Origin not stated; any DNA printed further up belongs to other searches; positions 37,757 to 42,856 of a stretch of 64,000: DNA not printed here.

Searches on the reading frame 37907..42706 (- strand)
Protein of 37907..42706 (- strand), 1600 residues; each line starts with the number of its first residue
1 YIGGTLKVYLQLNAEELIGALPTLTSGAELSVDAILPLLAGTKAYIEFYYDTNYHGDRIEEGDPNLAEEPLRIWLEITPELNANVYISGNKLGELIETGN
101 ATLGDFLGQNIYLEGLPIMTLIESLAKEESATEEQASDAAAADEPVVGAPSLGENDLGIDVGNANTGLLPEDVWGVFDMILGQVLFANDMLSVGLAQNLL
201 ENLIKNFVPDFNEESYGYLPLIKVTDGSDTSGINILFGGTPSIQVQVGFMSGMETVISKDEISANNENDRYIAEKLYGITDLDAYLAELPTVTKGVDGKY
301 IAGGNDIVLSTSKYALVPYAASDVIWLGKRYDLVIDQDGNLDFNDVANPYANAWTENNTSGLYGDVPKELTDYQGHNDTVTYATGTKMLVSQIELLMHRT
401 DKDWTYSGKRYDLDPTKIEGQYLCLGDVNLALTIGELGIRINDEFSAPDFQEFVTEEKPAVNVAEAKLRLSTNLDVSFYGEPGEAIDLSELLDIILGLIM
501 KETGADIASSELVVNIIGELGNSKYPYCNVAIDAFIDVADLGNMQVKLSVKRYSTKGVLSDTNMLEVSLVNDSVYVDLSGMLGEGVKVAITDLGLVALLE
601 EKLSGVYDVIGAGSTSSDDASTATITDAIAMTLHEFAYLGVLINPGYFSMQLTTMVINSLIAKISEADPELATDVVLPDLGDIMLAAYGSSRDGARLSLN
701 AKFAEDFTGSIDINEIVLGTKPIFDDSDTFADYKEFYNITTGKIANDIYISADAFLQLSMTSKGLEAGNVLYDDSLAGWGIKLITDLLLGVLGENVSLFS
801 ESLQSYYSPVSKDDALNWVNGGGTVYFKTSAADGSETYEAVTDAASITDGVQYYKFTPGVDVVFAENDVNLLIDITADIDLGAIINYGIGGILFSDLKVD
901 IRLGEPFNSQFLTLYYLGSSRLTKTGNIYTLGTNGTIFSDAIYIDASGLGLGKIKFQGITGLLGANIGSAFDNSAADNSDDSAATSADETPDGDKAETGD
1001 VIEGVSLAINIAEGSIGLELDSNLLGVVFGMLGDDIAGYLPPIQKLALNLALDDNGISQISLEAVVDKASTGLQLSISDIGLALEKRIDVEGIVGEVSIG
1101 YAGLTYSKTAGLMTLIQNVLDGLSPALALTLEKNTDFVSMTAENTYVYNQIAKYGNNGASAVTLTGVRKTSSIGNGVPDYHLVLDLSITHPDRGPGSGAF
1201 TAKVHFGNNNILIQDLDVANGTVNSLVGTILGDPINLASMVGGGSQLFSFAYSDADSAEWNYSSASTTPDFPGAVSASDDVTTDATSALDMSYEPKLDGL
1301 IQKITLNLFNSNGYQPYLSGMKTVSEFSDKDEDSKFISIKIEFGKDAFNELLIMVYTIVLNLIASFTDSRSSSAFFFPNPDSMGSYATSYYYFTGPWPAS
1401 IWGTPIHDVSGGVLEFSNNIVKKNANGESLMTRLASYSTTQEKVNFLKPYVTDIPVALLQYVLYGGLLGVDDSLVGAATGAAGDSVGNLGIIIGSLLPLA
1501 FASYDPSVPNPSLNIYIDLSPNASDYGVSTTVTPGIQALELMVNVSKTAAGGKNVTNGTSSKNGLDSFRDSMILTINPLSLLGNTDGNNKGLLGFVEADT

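Call 6: search_protein_families(library=pfam, proteins=[window:37907-42706:-], max_evalue=1)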
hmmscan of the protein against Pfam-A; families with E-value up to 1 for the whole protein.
window:37907-42706:- (1600 aa): 1 family
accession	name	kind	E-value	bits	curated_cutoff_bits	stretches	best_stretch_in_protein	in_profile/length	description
PF06848.17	Disaggr_repeat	-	0.1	12.7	33.9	1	805-856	79-130/179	Disaggregatase related repeat domain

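Call 7: search_protein_families(library=ncbifam, proteins=[window:37907-42706:-], max_evalue=1)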
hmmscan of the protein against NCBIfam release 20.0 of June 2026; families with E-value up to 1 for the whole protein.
window:37907-42706:- (1600 aa): 0 families
